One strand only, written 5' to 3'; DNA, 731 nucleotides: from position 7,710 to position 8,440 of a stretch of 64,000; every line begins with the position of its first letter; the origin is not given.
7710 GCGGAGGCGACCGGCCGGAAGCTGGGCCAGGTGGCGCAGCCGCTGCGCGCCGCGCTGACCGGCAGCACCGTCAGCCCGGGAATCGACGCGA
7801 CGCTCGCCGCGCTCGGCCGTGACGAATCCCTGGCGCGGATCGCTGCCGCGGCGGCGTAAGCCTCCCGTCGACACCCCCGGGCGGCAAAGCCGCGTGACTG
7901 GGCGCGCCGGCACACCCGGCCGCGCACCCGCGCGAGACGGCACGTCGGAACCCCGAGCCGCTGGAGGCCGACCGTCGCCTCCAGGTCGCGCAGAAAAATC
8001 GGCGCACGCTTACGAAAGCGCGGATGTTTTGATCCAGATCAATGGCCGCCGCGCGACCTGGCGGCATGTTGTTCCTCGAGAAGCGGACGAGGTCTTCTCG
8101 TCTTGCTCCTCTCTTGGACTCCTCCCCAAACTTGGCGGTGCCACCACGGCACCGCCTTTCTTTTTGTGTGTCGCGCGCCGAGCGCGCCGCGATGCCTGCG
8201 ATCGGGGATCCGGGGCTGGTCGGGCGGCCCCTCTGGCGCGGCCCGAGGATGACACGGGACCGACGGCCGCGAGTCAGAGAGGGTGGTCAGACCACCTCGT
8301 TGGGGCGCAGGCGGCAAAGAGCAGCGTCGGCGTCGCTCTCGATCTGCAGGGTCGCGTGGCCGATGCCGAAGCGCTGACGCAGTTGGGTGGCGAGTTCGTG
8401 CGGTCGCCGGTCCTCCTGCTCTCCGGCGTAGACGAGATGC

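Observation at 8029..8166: FNR/FixK-box promoter plus intrinsic terminator delimit a candidate ~90-nt oxygen-responsive sRNA with anti-Shine-Dalgarno motifs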

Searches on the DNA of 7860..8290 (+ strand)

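Call 4: search_rna_families(source=window, start=7860, end=8290, threshold=evalue, max_evalue=10, show_alignments=3)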
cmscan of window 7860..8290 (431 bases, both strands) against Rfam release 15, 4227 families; matches with E-value up to 10: 4.
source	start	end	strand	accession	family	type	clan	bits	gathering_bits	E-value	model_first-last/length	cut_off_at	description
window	8101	8171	+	RF00519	suhB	Gene; sRNA;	CL00108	35.4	41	9.7e-06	1-77/77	no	Makes More Granules Regulator RNA (mmgR)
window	8086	8164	+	RF02869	ncS025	Gene; sRNA;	-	15.7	46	2.5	1-85/85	no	Burkholderia sRNA 25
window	8279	8290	+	RF01837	toga_FSE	Cis-reg; frameshift_element;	-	15.1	40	4.3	1-12/29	3'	togavirus ribosomal frameshift element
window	8085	8190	+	RF01773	rpsL_pseudo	Cis-reg; leader;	-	13.4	70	2.7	1-128/128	no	Pseudomonas rpsL leader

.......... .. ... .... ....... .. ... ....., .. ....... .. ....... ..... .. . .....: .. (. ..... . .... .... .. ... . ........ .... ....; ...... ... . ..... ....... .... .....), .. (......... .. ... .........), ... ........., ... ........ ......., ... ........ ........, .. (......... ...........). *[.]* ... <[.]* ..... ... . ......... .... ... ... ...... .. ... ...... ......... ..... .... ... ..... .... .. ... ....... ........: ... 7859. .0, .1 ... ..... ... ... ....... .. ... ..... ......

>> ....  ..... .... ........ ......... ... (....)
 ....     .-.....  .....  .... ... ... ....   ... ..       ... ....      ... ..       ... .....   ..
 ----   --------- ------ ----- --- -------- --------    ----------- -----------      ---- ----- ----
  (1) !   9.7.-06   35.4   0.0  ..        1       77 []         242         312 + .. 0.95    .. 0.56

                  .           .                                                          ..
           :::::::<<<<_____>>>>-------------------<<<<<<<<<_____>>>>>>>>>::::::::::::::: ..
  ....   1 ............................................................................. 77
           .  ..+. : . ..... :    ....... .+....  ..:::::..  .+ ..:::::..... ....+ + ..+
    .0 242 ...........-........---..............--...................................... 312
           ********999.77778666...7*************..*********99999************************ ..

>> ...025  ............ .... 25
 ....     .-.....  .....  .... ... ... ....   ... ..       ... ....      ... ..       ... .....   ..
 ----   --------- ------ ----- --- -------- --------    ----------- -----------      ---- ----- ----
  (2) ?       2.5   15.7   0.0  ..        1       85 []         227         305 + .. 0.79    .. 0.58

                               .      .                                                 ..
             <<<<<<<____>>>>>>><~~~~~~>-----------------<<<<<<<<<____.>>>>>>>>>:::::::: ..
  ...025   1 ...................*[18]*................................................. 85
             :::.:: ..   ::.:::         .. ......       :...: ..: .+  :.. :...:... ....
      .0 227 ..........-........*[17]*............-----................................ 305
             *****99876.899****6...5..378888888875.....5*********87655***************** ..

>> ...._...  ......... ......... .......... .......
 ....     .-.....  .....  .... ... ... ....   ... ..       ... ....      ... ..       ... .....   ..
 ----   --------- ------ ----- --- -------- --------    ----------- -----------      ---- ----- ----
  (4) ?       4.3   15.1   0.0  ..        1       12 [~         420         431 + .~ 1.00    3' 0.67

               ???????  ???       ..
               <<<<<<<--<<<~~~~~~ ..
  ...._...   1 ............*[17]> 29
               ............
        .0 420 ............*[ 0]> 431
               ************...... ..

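Call 45: build_rna_model(alignment_id=A2, structure=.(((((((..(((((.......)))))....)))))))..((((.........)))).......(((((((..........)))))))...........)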
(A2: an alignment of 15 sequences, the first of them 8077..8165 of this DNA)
Model R1 built from alignment A2 (15 sequences, 99 columns); structure: as given.
model positions 90; base pairs 23; branch points 2; effective number of sequences 1.38; information 0.634 bits per position. Calibrated on 0.2 Mb of random sequence (short: E-values are rough).
structure used (alignment columns):
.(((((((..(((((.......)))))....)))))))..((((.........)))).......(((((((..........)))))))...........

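Call 46: search_with_rna_model(model_id=R1, sources=[window, L001, L002, L003, L004, L005, L006, L007, L008, L009, L010, L011, L012, L013, L014, L015, L016, L017, L018, L019, L020, L021, L022, L023, L024, L025, L026, L027, L028, L029, L030, L031, L032, L033, L034, L035, L036, L037, L038, L039, L040, L041, L042, L043, L044, L045, L046, L047, L048, L049, L050, L051, L052, L053, L054, L055, L056, L057, L058, L059, L060, L061, L062, L063, L064, L065, L066, L067, L068, L069, L070, L071, L072, L073, L074, L075, L076, L077, L078, L079, L080], max_evalue=1)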
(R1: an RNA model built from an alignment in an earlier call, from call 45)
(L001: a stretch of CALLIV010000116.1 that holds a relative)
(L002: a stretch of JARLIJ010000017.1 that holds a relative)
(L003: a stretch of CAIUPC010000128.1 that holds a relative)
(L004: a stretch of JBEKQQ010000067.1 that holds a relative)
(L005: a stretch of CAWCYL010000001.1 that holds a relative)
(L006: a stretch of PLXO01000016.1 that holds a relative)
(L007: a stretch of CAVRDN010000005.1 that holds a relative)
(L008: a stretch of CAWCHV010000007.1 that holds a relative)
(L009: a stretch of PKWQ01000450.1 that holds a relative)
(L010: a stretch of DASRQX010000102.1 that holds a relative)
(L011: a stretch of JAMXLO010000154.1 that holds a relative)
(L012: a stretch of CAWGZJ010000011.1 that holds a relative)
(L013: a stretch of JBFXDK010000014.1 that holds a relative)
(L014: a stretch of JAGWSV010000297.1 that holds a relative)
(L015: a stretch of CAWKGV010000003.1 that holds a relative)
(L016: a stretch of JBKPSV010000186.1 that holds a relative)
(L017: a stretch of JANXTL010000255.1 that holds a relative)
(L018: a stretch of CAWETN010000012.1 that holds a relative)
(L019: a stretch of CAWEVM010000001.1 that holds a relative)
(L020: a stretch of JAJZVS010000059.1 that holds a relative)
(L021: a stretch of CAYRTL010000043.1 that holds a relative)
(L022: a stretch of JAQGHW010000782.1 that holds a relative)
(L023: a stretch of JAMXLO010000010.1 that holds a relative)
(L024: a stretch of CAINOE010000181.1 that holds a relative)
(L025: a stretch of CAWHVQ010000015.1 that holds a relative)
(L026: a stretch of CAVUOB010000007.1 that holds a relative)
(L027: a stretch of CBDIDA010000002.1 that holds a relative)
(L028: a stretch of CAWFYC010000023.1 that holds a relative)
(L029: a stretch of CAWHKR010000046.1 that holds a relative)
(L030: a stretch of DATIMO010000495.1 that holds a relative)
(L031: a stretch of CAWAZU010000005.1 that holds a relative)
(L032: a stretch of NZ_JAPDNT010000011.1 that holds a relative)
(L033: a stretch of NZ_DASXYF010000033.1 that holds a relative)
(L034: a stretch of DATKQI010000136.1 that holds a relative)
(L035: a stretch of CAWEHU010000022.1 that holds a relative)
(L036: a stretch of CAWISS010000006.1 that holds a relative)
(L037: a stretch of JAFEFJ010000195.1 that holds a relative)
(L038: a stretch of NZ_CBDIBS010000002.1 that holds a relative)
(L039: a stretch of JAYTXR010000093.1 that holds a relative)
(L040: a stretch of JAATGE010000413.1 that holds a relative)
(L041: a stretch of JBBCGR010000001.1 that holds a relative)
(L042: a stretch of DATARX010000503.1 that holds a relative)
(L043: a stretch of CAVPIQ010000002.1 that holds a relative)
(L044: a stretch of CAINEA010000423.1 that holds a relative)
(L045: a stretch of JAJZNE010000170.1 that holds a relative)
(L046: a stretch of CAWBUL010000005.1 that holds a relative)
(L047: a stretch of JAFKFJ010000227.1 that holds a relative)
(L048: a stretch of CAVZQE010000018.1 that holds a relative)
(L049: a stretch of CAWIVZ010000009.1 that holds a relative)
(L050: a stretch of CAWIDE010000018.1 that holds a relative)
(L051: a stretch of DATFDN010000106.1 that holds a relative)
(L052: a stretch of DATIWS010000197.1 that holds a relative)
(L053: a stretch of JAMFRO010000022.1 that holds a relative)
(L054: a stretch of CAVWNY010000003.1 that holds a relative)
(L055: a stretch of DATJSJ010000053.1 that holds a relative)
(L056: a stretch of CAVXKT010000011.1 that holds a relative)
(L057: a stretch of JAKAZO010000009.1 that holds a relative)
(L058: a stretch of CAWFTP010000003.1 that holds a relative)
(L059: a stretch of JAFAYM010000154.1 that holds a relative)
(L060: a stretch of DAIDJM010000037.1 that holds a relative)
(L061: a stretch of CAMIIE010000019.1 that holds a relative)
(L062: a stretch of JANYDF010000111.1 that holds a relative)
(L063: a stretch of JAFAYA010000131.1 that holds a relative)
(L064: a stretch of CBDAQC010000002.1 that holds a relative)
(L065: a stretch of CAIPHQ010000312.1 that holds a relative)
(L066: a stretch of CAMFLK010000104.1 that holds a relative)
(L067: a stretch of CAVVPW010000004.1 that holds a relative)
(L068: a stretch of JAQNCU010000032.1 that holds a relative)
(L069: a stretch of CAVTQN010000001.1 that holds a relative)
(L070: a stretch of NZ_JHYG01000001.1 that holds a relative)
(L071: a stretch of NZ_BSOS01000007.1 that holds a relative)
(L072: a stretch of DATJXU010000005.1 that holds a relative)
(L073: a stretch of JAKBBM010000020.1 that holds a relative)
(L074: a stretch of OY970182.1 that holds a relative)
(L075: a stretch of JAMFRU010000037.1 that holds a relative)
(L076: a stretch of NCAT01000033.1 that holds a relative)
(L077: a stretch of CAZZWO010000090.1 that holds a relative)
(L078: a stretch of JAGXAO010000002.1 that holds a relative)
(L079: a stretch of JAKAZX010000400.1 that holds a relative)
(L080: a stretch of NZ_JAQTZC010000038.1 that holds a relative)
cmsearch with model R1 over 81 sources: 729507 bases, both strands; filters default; matches with E-value up to 1: 17.
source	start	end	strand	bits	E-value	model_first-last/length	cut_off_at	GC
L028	5469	5559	+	98.5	5.8e-17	1-90/90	no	0.62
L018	5473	5562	+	97.5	9.5e-17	1-90/90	no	0.64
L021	5478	5566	+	96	1.8e-16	1-90/90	no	0.6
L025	5470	5558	+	94.8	3.2e-16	1-90/90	no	0.62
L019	5471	5560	+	94.4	3.8e-16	1-90/90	no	0.6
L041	5510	5597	+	93.5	5.8e-16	1-90/90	no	0.61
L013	5454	5539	+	90.9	1.9e-15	1-90/90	no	0.59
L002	5461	5547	+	88.4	6e-15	1-90/90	no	0.55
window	8077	8165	+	88.4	6e-15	1-90/90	no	0.58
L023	1467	1557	+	88.1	6.8e-15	1-90/90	no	0.56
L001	5509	5597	+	84.1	4.2e-14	1-90/90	no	0.6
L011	5465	5554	+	80.9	1.8e-13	1-90/90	no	0.6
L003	1787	1873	+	77.8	7.3e-13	1-90/90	no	0.62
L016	5465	5556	+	77.3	9.1e-13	1-90/90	no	0.55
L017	5463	5546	+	69.9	2.7e-11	1-90/90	no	0.55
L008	6762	6848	+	20.7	0.15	1-90/90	no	0.64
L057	6639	6722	+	16.9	0.86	1-90/90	no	0.73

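Call 47: search_with_rna_model(model_id=R1, sources=[window, L001, L002, L003, L011, L013, L016, L017, L018, L019, L021, L023, L081, L082, L083, L084, L085, L086, L087, L088, L089, L090, L091, L092, L093, L094, L095, L096, L097, L098, L099, L100, L101, L102, L103, L104, L105, L106, L107, L108, L109, L110, L111, L112, L113, L114, L115, L116, L117, L118, L119, L120, L121, L122, L123, L124, L125, L126, L127, L128, L129, L130, L131, L132, L133, L134, L135, L136, L137, L138, L139, L140, L141, L142, L143, L144, L145, L146, L147, L148, L149, L150, L151, L152, L153, L154, L155, L156, L157, L158, L159, L160, L161, L162, L163, L164, L165, L166, L167, L168], max_evalue=0.01, make_alignment=true)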
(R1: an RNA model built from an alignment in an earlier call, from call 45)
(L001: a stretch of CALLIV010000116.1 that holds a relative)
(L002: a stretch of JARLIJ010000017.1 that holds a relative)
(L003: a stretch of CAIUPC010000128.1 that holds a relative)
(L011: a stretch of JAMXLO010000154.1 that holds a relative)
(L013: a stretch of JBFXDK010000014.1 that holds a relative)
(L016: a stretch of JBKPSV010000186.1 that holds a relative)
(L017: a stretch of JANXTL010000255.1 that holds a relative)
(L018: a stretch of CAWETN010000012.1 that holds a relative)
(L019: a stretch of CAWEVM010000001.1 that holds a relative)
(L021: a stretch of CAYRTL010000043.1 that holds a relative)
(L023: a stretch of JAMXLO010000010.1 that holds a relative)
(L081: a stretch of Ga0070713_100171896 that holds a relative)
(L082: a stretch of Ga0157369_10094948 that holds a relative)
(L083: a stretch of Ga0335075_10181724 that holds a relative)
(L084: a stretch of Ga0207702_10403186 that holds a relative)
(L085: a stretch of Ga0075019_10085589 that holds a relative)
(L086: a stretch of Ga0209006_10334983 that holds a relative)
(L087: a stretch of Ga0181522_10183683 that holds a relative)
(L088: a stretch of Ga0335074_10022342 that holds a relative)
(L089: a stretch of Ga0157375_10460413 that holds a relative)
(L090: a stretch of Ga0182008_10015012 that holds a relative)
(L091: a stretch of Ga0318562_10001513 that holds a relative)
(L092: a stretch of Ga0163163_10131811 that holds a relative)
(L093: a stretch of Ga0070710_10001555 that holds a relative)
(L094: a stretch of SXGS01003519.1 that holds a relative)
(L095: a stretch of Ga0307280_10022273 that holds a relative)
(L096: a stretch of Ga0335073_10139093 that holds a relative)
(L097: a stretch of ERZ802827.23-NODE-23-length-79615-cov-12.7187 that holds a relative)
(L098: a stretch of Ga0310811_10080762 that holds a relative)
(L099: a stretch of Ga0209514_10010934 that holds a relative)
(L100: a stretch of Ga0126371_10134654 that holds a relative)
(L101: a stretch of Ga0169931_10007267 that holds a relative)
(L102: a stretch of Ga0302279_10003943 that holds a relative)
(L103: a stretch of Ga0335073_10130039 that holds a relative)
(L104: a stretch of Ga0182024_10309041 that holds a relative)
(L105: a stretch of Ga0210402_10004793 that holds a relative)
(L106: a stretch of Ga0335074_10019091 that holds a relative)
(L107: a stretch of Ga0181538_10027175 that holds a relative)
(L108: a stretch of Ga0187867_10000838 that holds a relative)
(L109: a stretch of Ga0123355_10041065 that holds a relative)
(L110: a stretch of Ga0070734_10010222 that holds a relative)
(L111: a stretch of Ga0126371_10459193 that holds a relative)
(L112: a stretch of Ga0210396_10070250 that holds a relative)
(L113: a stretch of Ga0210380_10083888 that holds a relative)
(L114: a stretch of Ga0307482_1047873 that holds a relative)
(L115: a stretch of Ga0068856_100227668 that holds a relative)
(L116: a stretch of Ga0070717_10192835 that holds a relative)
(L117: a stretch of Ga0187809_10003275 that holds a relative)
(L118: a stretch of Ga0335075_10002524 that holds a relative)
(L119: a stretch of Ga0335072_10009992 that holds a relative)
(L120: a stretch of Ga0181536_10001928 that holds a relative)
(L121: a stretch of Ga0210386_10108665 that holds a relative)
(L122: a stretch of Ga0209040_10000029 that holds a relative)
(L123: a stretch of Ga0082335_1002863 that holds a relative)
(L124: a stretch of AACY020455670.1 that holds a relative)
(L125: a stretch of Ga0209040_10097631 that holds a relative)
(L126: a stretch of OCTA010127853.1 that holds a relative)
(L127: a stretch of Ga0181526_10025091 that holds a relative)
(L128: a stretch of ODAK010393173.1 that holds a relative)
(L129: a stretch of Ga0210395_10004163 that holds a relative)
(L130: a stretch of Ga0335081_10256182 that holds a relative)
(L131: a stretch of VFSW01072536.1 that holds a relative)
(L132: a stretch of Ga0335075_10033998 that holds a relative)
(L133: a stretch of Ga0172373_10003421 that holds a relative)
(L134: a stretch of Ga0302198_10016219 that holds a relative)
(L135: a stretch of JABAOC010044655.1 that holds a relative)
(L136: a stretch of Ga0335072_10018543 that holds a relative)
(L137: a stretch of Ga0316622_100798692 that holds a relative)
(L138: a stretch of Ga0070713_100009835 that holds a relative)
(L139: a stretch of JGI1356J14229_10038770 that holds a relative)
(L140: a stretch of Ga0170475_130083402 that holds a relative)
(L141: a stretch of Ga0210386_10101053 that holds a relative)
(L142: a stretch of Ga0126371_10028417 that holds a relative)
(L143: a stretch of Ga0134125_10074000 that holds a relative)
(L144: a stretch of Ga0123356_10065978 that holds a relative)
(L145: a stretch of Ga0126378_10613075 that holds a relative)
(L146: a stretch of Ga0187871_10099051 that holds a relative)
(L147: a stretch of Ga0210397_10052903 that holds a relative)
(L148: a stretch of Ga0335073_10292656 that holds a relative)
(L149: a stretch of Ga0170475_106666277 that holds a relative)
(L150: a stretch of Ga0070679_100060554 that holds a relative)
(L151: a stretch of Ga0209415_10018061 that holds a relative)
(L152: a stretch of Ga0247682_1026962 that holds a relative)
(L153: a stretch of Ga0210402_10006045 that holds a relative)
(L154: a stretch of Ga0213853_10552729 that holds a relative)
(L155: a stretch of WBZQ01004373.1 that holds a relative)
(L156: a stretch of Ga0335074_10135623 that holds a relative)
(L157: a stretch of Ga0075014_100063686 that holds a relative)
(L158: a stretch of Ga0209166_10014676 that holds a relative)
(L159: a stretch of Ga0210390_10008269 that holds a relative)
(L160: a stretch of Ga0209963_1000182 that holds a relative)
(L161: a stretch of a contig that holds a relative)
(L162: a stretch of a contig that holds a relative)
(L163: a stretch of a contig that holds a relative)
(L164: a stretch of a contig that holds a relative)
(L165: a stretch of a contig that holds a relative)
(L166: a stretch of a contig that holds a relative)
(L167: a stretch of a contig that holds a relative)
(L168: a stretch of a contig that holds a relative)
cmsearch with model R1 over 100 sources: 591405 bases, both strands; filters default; matches with E-value up to 0.01: 99.
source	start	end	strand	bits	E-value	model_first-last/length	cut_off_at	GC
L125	400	489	-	100.2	2.2e-17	1-90/90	no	0.63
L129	10154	10242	-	99.7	2.8e-17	1-90/90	no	0.62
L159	7627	7715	+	99.7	2.8e-17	1-90/90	no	0.62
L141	1452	1541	+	99.4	3.1e-17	1-90/90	no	0.61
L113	1180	1270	-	99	3.9e-17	1-90/90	no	0.66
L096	2204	2293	+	98.4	4.9e-17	1-90/90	no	0.61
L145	280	370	+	97.7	6.8e-17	1-90/90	no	0.65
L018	5473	5562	+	97.5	7.7e-17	1-90/90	no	0.64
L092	1128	1217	+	97.5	7.7e-17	1-90/90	no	0.64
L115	151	240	+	97.5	7.7e-17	1-90/90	no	0.64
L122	6438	6528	+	96.6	1.1e-16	1-90/90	no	0.63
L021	5478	5566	+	96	1.5e-16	1-90/90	no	0.6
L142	1302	1391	-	95.1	2.3e-16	1-90/90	no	0.64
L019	5471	5560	+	94.4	3.1e-16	1-90/90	no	0.6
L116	859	948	+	94.2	3.4e-16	1-90/90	no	0.59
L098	3964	4054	-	94.1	3.5e-16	1-90/90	no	0.59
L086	181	269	+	93.1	5.5e-16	1-90/90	no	0.62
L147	2461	2549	+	93.1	5.5e-16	1-90/90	no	0.62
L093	10477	10567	-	93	5.9e-16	1-90/90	no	0.63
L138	3708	3798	-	93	5.9e-16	1-90/90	no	0.63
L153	3140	3228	-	92.1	8.8e-16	1-90/90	no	0.65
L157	116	204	+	92.1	8.8e-16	1-90/90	no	0.65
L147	2226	2314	+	91.5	1.2e-15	1-90/90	no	0.65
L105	10614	10702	+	91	1.4e-15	1-90/90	no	0.66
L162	50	140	+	91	1.5e-15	1-90/90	no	0.59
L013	5454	5539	+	90.9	1.5e-15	1-90/90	no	0.59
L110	3222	3309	+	90.8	1.6e-15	1-90/90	no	0.6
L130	1787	1876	+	90.7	1.7e-15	1-90/90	no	0.64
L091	8800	8890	+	90.4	1.9e-15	1-90/90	no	0.63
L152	66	156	+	90.1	2.2e-15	1-90/90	no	0.57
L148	1507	1598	-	89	3.6e-15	1-90/90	no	0.64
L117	6217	6302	+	88.9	3.7e-15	1-90/90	no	0.6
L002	5461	5547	+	88.4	4.9e-15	1-90/90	no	0.55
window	8077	8165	+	88.4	4.9e-15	1-90/90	no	0.58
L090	692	781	+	88.4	4.9e-15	1-90/90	no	0.58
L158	3613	3704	+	88.3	4.9e-15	1-90/90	no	0.63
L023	1467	1557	+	88.1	5.5e-15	1-90/90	no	0.56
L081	1727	1816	+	87.8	6.3e-15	1-90/90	no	0.57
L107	1574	1662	+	86.9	9.4e-15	1-90/90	no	0.61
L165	6895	6983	+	86.9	9.4e-15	1-90/90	no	0.61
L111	1119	1205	-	86.3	1.2e-14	1-90/90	no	0.6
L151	3216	3304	+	85.5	1.8e-14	1-90/90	no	0.63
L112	2914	3002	+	84.9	2.3e-14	1-90/90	no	0.6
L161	1884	1972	-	84.9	2.3e-14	1-90/90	no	0.6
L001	5509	5597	+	84.1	3.4e-14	1-90/90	no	0.6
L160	709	797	+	84.1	3.4e-14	1-90/90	no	0.6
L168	2494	2582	-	83.8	3.9e-14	1-90/90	no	0.58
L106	4143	4231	+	83.8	3.9e-14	1-90/90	no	0.62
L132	5369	5458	-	83.7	4.1e-14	1-90/90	no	0.61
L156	2317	2406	-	83.7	4.1e-14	1-90/90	no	0.61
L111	914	1000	-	83.2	5e-14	1-90/90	no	0.67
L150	1593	1679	+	82.8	6.2e-14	1-90/90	no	0.63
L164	4809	4898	+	82.6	6.6e-14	1-90/90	no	0.57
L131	2163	2254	+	82.4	7.5e-14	1-90/90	no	0.59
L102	2074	2162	-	82.3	7.6e-14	1-90/90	no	0.58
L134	5435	5523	-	82.3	7.6e-14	1-90/90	no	0.58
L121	1128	1216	+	82.3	7.7e-14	1-90/90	no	0.58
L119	3801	3889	-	82.2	8e-14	1-90/90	no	0.61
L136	4980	5069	-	82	8.9e-14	1-90/90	no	0.63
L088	8189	8278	+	81.4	1.2e-13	1-90/90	no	0.6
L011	5465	5554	+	80.9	1.5e-13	1-90/90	no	0.6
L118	7024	7113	-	80.9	1.5e-13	1-90/90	no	0.59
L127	3236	3324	+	80.7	1.6e-13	1-90/90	no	0.62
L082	1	84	-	80.5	1.8e-13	1-84/90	3'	0.62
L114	148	236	+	79.9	2.3e-13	1-90/90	no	0.61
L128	191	279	+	79.5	2.8e-13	1-90/90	no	0.62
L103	629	718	+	78.9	3.6e-13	1-90/90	no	0.63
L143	1309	1397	+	78.3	4.9e-13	1-90/90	no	0.62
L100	1527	1615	+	77.9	5.9e-13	1-90/90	no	0.63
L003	1787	1873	+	77.8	5.9e-13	1-90/90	no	0.62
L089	973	1061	-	77.5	6.9e-13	1-90/90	no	0.62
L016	5465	5556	+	77.3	7.4e-13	1-90/90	no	0.55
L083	2180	2267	-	76.9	9.1e-13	1-90/90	no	0.6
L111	728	814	-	76.2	1.3e-12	1-90/90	no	0.6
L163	8819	8907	+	74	3.5e-12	1-90/90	no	0.62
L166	489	580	-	73.5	4.3e-12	1-90/90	no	0.65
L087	1101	1189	-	73.3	4.6e-12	1-90/90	no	0.6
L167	1133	1217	+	72.8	5.8e-12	1-90/90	no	0.64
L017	5463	5546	+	69.9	2.2e-11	1-90/90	no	0.55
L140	80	167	-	69.4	2.8e-11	1-90/90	no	0.52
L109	6684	6771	-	68.2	4.7e-11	1-90/90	no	0.58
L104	243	327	+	68.2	4.9e-11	1-90/90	no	0.59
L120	877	958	+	66.6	1e-10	1-90/90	no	0.59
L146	1049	1133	-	65.2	1.9e-10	1-90/90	no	0.59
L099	1936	2021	+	62.7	5.9e-10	1-90/90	no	0.62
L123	11235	11320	+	62.7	5.9e-10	1-90/90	no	0.62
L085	817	902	-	62.3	7.1e-10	1-90/90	no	0.6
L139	2079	2164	+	61.4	1.1e-09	1-90/90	no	0.64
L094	3323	3402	-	60.7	1.5e-09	1-90/90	no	0.62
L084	1260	1319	-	59.3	2.8e-09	30-90/90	5'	0.62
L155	5377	5456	+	59.1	3.1e-09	1-90/90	no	0.61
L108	835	920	-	58.8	3.5e-09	1-90/90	no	0.59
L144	1093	1180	+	58.3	4.4e-09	1-90/90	no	0.69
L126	817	902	-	56.4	1e-08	1-90/90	no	0.6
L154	1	59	+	50.9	1.3e-07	34-90/90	5'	0.56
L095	1777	1833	+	50.7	1.4e-07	1-56/90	3'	0.65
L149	1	56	-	44.4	2.5e-06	1-54/90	3'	0.54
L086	1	34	+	31.7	0.00083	55-90/90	5'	0.65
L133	13179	13277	+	27.1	0.0067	1-90/90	no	0.54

Alignment A4: 99 matches aligned to the model, 132 columns, each read 5' to 3' on its own strand. Consensus structure (alignment columns), stored with it:
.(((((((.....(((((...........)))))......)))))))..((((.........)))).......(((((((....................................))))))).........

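Call 67: search_dna_similar(query=window:8020-8170:+, collection=plasmids, mode=distant, max_evalue=0.01, max_rows=15)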
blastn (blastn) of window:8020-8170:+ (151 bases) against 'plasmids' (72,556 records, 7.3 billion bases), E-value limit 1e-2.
No match.
